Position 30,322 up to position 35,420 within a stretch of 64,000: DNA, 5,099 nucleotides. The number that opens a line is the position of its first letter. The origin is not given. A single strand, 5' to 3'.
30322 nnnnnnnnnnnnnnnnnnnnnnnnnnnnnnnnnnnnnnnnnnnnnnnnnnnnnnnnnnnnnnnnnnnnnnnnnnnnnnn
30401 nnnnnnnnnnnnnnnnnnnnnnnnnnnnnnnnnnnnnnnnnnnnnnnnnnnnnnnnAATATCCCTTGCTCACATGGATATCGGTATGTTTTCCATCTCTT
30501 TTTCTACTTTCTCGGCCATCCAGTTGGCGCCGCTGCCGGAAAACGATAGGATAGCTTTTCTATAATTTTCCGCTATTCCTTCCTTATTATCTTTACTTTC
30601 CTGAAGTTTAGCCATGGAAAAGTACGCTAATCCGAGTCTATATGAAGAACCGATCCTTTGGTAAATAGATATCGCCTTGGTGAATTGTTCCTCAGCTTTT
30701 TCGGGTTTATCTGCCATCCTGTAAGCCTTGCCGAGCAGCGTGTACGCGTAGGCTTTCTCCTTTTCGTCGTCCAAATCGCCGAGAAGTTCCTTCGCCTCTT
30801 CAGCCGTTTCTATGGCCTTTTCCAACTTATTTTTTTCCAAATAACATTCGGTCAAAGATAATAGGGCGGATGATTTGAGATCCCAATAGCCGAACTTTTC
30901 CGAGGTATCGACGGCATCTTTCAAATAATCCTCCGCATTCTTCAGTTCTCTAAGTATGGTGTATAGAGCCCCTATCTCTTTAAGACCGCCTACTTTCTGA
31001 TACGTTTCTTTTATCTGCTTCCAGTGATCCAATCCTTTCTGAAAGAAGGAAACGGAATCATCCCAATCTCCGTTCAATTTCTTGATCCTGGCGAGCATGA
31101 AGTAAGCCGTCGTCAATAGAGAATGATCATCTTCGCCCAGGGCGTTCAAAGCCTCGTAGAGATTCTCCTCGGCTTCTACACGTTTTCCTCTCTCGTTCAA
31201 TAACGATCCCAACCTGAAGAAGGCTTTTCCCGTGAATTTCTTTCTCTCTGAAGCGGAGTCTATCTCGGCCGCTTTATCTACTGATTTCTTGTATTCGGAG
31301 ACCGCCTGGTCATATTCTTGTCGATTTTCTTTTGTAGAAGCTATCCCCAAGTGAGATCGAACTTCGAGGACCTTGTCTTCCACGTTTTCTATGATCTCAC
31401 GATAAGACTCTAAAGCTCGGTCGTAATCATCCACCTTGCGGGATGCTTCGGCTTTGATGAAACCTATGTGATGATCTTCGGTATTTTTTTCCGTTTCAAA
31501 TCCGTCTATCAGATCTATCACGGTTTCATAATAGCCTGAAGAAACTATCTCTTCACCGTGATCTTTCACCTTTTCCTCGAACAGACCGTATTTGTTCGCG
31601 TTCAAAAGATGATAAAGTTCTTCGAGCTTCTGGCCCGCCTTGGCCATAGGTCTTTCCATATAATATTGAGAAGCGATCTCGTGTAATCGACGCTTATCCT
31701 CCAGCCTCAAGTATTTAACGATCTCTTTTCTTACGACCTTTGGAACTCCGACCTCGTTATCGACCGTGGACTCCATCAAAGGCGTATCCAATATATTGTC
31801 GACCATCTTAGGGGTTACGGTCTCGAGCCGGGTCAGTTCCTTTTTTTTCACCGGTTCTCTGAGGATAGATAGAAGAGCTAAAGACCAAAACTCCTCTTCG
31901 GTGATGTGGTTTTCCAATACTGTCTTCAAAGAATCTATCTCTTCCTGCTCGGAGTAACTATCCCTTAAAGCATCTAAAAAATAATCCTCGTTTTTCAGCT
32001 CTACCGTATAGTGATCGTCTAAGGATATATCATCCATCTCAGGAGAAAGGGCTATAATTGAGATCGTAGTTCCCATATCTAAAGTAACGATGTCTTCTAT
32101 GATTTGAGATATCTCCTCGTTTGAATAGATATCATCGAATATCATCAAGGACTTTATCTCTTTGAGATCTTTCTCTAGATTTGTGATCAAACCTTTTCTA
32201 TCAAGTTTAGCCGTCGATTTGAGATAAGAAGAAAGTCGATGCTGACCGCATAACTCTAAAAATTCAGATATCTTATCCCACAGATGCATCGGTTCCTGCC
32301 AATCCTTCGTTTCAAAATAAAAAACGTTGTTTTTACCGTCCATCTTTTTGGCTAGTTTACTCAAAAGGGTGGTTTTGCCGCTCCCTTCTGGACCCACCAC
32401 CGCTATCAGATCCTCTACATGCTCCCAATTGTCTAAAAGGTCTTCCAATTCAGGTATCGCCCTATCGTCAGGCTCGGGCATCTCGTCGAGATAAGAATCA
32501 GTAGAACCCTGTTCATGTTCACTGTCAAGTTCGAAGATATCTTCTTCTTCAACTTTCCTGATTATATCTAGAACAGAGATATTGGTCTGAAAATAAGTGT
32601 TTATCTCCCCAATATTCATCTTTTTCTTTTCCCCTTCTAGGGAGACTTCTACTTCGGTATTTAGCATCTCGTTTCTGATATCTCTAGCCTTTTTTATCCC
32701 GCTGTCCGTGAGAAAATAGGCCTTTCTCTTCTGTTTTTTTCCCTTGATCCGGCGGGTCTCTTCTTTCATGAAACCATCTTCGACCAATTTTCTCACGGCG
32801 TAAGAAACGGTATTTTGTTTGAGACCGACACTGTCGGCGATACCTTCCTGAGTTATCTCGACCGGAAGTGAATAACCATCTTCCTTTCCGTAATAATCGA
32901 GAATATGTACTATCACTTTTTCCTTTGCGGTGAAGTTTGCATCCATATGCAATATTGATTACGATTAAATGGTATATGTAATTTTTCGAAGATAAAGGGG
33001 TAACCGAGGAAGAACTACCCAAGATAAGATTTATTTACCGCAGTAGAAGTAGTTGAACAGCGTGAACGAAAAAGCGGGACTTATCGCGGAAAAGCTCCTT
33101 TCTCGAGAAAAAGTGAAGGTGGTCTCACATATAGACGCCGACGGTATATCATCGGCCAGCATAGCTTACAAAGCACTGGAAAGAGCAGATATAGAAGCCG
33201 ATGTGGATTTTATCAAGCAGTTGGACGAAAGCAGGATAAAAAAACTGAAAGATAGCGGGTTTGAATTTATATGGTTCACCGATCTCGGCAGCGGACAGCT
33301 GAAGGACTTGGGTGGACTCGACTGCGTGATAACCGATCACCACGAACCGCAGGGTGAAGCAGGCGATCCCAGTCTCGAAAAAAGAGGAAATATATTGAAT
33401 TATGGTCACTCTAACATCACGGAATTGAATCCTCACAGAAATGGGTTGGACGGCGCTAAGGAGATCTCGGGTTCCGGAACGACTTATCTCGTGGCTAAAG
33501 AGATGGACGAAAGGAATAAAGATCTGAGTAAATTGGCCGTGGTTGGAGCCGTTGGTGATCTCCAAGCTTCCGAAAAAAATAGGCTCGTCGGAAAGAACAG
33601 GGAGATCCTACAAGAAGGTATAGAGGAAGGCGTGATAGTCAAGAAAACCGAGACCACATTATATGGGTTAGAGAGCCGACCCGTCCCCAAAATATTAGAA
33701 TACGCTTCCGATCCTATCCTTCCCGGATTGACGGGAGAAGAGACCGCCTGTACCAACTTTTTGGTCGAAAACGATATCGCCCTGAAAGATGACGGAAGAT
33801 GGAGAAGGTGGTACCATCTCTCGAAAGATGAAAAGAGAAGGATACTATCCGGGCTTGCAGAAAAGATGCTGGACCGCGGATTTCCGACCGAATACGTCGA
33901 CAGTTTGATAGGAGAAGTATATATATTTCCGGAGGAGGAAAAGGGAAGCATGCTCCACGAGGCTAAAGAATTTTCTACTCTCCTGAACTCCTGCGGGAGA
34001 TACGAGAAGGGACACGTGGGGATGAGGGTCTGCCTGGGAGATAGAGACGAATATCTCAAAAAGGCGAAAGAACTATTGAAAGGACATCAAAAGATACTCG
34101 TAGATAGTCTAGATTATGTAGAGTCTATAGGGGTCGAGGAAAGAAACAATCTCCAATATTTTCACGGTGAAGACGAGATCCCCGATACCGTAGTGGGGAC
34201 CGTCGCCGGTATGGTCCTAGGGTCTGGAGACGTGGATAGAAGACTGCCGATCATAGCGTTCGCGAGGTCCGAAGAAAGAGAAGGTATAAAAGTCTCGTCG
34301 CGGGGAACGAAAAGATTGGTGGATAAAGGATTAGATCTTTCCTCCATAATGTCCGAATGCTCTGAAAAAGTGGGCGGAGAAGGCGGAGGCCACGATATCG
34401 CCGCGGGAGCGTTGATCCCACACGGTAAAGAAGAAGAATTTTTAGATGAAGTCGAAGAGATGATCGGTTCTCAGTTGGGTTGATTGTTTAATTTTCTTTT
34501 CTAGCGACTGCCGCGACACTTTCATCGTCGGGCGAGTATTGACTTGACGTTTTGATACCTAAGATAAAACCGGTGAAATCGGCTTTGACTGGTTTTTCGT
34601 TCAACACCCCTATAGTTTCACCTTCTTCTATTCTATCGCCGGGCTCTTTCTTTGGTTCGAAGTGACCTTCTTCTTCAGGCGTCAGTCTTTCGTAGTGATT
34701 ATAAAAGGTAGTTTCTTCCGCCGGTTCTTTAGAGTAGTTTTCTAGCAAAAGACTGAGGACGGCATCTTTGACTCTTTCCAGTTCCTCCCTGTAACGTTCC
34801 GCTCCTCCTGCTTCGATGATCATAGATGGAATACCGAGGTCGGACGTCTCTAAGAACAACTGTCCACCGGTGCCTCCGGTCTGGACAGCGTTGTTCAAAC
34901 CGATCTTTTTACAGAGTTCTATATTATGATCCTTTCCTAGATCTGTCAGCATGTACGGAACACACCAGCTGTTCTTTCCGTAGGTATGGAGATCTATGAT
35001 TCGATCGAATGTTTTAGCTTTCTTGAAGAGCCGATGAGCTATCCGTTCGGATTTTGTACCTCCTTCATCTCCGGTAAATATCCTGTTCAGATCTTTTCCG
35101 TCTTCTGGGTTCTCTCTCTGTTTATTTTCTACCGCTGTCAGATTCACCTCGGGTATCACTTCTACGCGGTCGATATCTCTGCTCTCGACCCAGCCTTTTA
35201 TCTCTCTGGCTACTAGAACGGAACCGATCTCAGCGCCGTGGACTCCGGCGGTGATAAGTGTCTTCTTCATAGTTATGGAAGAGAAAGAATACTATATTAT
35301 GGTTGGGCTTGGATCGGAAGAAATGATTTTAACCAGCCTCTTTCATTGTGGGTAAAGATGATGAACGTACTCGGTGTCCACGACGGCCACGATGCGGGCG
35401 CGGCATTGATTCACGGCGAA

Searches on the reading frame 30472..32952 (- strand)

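Call 24: search_protein_families(library=pfam, proteins=[window:30472-32952:-], max_evalue=0.001)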
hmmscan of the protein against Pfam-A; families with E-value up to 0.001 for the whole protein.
window:30472-32952:- (827 aa): 28 families (the best 25 are shown)
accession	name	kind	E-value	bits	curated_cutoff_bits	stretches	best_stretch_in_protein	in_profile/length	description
PF13424.12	TPR_12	-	3.7e-24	85.1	30.1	3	578-645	6-76/77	Tetratricopeptide repeat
PF00515.34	TPR_1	-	8e-15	54.4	27.8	1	734-764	1-31/34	Tetratricopeptide repeat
PF07719.23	TPR_2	-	1.8e-11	43.7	27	0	734-764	1-31/34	Tetratricopeptide repeat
PF17874.7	TPR_MalT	-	9.2e-11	42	45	2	590-720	16-148/336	MalT-like TPR region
PF13181.12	TPR_8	-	5e-09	36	25.7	0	734-764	1-31/34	Tetratricopeptide repeat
PF13174.12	TPR_6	-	4.6e-08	33.6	26.3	0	616-639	2-25/33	Tetratricopeptide repeat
PF13176.12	TPR_7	-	9.6e-07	28.9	27.9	0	696-729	1-34/36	Tetratricopeptide repeat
PF13401.12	AAA_22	-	1.4e-06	29.1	27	1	181-277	6-95/130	AAA domain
PF00931.28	NB-ARC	-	2.9e-06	27.2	23.5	1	169-284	8-118/248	NB-ARC domain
PF13374.12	TPR_10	-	4.5e-06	26.9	27.5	0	734-767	2-35/42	Tetratricopeptide repeat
PF13428.12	TPR_14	-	5.9e-06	26.9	23.5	0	737-764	4-31/44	Tetratricopeptide repeat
PF13173.12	AAA_14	-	7.4e-06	26.4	27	1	182-288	4-84/129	AAA domain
PF13432.12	TPR_16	-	7.5e-06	26.7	32.7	0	505-561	8-61/65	Tetratricopeptide repeat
PF24575.1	TPR_Slam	-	1.4e-05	25.9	35.2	0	471-546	24-98/104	Surface lipoprotein assembly modifier, N-terminal TPR repeats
PF13545.12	HTH_Crp_2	-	2.8e-05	24.4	27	1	16-69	6-59/70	Crp-like helix-turn-helix domain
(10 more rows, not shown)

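Call 34: search_protein_families(library=ncbifam, proteins=[window:30472-32952:-], max_evalue=0.001)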
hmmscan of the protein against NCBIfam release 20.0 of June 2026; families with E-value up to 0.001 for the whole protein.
window:30472-32952:- (827 aa): 14 families
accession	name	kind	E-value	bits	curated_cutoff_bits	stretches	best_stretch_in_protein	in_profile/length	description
NF053617.1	SARPRegAfsRStmc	equivalog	2.7e-15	55.4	1430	1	502-769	707-971/986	SARP-family global regulator AfsR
NF052312.1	T9SS_PorW_SprE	equivalog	2.5e-10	39.7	250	2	486-654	207-368/716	type IX secretion system periplasmic lipoprotein PorW/SprE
TIGR02917.1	PEP_TPR_lipo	equivalog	3.2e-10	38.5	312.2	0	577-689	58-160/899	XrtA/PEP-CTERM system TPR-repeat protein PrsT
NF053520.1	HK_Porph_FimS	equivalog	7.2e-09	34.5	600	1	539-767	52-277/618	sensor histidine kinase FimS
NF041717.1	HaaA_phane_TPR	equivalog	1.5e-08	33.3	1125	0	710-801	688-779/882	cyclophane-containing RiPP biosynthesis TPR protein HaaT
NF040959.1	MamA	equivalog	1.7e-06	27.7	200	0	466-603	44-167/204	magnetosome protein MamA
TIGR04176.1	MarR_EPS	equivalog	3.5e-06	27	88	1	32-100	18-85/105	MarR family EPS-associated transcriptional regulator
TIGR02795.1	tol_pal_ybgF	equivalog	9.5e-06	26.2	90.1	0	506-599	14-100/119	tol-pal system protein YbgF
NF053756.1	MreA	equivalog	6.8e-05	22.6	100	1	32-93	31-92/110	MreA family transcriptional regulator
NF053779.1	BT3442_fam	equivalog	0.00014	20.7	940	1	619-766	107-255/563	BT3442 family protein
NF002725.1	PRK02603.1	equivalog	0.00023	21.2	143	0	576-657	36-115/173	photosystem I assembly protein Ycf3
NF052415.1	T3SS_chap_SctY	equivalog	0.00026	21.5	70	0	700-759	46-102/106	type III secretion apparatus assembly chaperone SctY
NF053720.1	NsdA_fam_reg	subfamily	0.00038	20.1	75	0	667-769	301-403/432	NsdA family TPR-like regulatory protein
NF010068.0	PRK13548.1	equivalog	0.0004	19.6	261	1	181-216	32-67/261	heme ABC transporter ATP-binding protein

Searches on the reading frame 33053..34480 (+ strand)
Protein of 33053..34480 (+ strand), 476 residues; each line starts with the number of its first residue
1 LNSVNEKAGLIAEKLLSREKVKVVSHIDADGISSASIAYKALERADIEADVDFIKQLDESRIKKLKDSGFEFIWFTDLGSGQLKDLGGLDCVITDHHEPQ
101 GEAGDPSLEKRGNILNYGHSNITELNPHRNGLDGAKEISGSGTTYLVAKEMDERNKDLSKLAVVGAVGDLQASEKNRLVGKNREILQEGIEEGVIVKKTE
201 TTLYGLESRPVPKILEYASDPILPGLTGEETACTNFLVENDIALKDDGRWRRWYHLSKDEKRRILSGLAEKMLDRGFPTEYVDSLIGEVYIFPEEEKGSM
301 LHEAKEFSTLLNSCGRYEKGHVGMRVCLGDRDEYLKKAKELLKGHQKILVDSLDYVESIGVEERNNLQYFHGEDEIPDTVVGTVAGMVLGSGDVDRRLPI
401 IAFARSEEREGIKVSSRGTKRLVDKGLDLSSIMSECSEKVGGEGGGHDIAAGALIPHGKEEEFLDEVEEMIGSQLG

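Call 4: search_protein_families(library=pfam, proteins=[window:33053-34480:+], max_evalue=0.01)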
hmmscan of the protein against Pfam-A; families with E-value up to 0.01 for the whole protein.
window:33053-34480:+ (476 aa): 3 families
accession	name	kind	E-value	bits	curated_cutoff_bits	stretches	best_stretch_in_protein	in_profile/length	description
PF21763.2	DHH_CID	-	2.1e-29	102.2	27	1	203-286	1-84/84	DHH-CID domain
PF02272.25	DHHA1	-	8.1e-15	55.6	25.9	1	374-471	11-100/102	DHHA1 domain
PF01368.27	DHH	-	2e-06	28.5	28.1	1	20-149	1-103/125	DHH family, N-terminal domain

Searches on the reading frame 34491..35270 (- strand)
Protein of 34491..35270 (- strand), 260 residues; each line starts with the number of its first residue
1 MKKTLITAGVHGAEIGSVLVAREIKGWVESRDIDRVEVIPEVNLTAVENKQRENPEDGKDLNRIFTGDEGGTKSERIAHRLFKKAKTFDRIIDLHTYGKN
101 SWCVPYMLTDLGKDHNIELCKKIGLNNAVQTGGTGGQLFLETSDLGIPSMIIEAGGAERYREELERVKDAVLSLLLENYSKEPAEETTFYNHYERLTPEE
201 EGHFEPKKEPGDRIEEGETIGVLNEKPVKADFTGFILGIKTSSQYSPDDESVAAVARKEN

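Call 4: search_protein_families(library=pfam, proteins=[window:34491-35270:-], max_evalue=0.01)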
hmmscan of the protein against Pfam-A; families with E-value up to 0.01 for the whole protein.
window:34491-35270:- (260 aa): 1 family
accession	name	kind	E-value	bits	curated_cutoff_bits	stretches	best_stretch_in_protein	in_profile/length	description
PF24827.1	AstE_AspA_cat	-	1.6e-26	93.5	25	1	2-169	3-182/192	Succinylglutamate desuccinylase/Aspartoacylase catalytic domain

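Call 34: search_protein_families(library=ncbifam, proteins=[window:34491-35270:-], max_evalue=0.001)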
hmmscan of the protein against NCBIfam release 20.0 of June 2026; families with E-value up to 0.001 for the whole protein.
window:34491-35270:- (260 aa): 3 families
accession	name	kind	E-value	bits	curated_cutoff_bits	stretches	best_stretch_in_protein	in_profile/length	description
TIGR02994.1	ectoine_eutE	equivalog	1.8e-09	37.1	402.7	1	4-114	50-162/325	N(2)-acetyl-L-2,4-diaminobutanoate deacetylase DoeB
NF002601.0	PRK02259.1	equivalog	0.00012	21.3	180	1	2-96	5-107/293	aspartoacylase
TIGR03309.1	matur_yqeB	equivalog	0.00024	20.7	220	1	197-239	168-210/256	selenium-dependent molybdenum cofactor biosynthesis protein YqeB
